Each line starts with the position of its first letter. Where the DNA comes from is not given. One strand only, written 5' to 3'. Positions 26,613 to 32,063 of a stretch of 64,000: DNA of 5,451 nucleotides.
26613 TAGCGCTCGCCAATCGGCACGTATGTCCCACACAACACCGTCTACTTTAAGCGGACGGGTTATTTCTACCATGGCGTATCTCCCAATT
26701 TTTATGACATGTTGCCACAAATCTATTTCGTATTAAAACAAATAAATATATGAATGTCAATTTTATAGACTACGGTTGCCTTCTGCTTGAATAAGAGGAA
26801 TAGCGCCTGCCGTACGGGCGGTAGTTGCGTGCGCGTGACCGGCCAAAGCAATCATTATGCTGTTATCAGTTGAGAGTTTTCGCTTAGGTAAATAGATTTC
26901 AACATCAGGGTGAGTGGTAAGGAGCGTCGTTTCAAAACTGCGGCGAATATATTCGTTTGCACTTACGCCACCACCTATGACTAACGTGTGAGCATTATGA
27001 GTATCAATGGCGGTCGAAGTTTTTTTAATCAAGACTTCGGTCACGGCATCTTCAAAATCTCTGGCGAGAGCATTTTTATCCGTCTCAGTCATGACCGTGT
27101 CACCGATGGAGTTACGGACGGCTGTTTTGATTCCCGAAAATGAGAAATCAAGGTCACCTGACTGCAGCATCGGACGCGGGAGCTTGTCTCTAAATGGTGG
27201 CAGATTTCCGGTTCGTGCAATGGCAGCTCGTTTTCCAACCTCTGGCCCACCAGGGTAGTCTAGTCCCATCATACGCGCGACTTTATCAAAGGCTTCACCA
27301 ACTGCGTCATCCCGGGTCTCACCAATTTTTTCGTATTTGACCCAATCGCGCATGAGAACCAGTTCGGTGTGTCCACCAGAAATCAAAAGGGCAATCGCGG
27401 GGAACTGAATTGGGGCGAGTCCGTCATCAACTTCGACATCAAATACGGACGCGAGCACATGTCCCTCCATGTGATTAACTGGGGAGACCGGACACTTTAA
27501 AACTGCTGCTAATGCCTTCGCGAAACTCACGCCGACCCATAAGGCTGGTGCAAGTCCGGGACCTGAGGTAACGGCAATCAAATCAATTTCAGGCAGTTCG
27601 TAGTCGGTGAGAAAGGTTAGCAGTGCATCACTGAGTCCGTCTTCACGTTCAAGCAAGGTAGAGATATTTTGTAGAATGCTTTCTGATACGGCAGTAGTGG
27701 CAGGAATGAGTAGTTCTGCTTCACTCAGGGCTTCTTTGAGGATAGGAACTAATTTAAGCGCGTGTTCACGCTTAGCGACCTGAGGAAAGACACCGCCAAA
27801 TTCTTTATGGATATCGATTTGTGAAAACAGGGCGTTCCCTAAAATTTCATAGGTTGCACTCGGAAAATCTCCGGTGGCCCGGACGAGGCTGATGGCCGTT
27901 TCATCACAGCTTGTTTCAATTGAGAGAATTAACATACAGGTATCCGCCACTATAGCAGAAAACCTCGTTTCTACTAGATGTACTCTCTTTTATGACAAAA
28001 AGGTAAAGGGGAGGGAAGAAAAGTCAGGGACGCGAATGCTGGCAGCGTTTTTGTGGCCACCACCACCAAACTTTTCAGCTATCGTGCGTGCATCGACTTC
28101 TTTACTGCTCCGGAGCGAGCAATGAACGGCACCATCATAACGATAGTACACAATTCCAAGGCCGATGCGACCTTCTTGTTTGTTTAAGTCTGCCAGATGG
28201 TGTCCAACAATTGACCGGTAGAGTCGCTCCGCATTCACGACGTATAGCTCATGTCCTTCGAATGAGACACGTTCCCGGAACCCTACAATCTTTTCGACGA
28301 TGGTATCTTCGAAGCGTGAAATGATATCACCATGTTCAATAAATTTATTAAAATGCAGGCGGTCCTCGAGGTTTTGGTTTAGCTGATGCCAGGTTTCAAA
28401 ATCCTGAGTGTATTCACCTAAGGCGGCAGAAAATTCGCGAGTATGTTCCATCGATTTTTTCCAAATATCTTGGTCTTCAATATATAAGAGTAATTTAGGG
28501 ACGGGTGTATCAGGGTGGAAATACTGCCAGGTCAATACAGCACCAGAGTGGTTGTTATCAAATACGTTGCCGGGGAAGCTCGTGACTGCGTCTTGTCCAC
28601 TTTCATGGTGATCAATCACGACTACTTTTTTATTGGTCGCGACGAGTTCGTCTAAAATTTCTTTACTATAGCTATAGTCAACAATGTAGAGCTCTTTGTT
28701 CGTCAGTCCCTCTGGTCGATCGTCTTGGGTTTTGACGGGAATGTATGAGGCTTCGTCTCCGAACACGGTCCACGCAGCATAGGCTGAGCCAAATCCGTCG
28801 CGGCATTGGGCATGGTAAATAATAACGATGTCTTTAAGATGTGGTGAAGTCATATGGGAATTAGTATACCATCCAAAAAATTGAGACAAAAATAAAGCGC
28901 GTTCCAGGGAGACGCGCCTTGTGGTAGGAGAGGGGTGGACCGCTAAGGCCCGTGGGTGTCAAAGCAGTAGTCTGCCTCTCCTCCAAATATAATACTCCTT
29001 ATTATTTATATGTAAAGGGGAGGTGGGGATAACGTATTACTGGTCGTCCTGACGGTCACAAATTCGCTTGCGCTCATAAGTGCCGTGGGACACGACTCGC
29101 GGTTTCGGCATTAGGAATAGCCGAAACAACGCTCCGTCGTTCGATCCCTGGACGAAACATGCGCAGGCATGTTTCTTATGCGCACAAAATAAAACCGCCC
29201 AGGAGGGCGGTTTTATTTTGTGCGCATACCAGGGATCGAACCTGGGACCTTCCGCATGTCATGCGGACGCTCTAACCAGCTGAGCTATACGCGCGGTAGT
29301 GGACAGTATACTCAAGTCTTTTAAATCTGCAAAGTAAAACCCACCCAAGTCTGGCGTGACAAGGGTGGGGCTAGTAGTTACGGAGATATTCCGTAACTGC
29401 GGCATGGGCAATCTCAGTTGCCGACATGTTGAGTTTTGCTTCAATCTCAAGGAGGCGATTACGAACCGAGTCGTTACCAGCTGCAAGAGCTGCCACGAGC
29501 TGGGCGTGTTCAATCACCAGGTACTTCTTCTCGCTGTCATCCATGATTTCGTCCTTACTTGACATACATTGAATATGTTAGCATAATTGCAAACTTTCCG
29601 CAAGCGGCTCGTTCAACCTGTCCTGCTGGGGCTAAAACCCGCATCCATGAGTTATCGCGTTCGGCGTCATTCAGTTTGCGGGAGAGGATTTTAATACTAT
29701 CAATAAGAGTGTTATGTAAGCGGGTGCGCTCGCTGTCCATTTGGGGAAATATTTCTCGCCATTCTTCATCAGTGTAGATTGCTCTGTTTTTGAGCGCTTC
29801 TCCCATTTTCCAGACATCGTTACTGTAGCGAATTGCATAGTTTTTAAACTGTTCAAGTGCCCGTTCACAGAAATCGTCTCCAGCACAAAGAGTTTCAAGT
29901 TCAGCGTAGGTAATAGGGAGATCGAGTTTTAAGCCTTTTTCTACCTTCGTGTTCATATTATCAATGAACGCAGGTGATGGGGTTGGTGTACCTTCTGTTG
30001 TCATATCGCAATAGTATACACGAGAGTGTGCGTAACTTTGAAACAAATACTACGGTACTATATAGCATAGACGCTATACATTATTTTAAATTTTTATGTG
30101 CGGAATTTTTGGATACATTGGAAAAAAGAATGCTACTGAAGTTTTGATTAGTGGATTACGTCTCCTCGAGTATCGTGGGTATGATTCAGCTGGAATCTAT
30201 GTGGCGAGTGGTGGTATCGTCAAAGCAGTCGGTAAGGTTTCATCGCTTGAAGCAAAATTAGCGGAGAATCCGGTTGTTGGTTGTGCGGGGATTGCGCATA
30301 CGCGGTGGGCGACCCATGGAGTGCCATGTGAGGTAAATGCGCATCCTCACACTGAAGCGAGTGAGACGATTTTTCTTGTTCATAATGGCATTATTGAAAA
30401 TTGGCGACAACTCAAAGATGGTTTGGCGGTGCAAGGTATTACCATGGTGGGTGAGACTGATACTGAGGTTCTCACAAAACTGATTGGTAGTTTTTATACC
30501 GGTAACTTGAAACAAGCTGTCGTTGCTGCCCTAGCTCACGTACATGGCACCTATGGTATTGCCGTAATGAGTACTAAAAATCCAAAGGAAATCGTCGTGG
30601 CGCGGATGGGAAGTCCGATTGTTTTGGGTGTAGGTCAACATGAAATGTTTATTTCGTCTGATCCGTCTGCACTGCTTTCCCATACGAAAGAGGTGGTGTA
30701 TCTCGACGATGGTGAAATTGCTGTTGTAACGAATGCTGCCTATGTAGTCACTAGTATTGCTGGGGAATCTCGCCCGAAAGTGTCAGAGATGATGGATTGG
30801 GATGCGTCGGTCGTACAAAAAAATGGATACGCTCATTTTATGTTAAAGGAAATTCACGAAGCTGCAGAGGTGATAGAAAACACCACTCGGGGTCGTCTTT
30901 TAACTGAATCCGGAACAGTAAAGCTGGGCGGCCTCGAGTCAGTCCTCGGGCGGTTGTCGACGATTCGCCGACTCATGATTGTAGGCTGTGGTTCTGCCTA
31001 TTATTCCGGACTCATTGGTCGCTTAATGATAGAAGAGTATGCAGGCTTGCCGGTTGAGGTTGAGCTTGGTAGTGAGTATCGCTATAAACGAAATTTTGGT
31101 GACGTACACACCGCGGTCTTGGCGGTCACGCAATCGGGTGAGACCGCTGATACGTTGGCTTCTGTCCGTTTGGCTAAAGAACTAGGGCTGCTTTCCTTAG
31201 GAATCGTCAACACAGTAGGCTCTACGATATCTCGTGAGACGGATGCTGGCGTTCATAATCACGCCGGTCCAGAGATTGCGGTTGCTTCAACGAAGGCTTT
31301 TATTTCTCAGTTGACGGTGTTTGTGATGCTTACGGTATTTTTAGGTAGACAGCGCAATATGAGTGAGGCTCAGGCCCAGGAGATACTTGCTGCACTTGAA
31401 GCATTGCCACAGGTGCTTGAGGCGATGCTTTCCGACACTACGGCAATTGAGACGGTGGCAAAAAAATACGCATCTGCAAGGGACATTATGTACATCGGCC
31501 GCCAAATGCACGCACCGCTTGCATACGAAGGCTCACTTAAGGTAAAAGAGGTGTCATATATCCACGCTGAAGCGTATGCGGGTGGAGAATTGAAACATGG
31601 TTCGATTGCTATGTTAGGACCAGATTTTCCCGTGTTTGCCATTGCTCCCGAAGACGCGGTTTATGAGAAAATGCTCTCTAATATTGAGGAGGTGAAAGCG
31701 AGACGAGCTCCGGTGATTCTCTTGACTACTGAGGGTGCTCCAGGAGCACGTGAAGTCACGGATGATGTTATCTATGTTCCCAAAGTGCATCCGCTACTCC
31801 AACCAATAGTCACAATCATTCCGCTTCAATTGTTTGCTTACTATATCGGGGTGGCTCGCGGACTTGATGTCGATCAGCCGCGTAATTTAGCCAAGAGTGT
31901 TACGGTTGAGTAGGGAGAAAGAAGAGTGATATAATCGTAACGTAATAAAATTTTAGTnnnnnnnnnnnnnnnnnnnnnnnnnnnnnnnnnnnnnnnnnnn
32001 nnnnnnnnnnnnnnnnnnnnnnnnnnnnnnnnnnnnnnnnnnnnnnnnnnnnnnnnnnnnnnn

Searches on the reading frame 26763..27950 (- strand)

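Call 76: search_protein_families(library=pfam, proteins=[window:26763-27950:-], max_evalue=0.001)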
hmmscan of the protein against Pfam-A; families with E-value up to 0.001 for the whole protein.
window:26763-27950:- (395 aa): 2 families
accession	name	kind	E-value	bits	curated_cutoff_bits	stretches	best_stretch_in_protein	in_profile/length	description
PF00814.31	TsaD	-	6.1e-77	259.3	24.8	2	116-368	45-263/264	tRNA N6-adenosine threonylcarbamoyltransferase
PF22521.2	HypF_C_2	-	0.00021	21.6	27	1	282-357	156-229/241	Carbamoyltransferase, Kae1-like Domain, second subdomain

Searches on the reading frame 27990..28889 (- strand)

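Call 76: search_protein_families(library=pfam, proteins=[window:27990-28889:-], max_evalue=0.001)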
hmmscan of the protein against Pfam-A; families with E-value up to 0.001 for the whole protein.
window:27990-28889:- (299 aa): 2 families
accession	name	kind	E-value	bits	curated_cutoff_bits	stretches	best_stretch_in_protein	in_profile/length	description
PF02272.25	DHHA1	-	7.7e-08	33.2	25.9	1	234-289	24-85/102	DHHA1 domain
PF01368.27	DHH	-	2.9e-05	24.8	28.1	1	21-104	2-81/125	DHH family, N-terminal domain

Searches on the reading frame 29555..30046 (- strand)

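Call 76: search_protein_families(library=pfam, proteins=[window:29555-30046:-], max_evalue=0.001)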
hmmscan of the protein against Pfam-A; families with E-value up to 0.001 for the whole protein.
window:29555-30046:- (163 aa): 1 family
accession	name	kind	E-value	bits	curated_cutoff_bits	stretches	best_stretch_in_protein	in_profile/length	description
PF11554.13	DUF3232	-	2.6e-07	31.2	27.4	1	47-129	26-109/152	Protein of unknown function (DUF3232)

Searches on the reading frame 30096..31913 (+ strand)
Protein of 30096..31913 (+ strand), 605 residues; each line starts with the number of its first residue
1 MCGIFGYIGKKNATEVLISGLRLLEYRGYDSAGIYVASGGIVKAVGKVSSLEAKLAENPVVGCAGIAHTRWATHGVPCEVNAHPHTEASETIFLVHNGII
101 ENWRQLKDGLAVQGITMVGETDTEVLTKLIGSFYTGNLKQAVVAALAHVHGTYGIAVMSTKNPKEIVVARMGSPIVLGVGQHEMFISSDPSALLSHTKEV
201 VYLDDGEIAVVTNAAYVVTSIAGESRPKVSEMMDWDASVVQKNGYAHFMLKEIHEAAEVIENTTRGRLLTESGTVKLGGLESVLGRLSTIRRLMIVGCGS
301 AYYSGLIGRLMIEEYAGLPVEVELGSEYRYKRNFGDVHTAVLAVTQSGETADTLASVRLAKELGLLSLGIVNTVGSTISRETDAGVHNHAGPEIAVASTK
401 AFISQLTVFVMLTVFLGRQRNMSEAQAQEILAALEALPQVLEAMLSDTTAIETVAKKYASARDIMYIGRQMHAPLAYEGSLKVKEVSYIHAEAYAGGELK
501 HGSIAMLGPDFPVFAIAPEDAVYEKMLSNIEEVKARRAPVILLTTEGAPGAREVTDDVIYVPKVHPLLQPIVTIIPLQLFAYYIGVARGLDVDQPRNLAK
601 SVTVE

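Call 7: search_protein_families(library=pfam, proteins=[window:30096-31913:+], max_evalue=0.001)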
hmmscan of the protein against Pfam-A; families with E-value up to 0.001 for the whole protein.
window:30096-31913:+ (605 aa): 4 families
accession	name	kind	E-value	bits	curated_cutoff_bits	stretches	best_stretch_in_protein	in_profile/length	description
PF01380.27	SIS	-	5.3e-42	143.2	25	2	287-414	2-130/131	SIS domain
PF13522.11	GATase_6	-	5e-16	59.3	27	1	63-184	11-125/130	Glutamine amidotransferase domain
PF13537.11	GATase_7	-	4.8e-10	40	25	1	79-194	10-122/123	Glutamine amidotransferase domain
PF13230.11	GATase_4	-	0.00033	20.1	23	1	48-125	56-132/272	Glutamine amidotransferases class-II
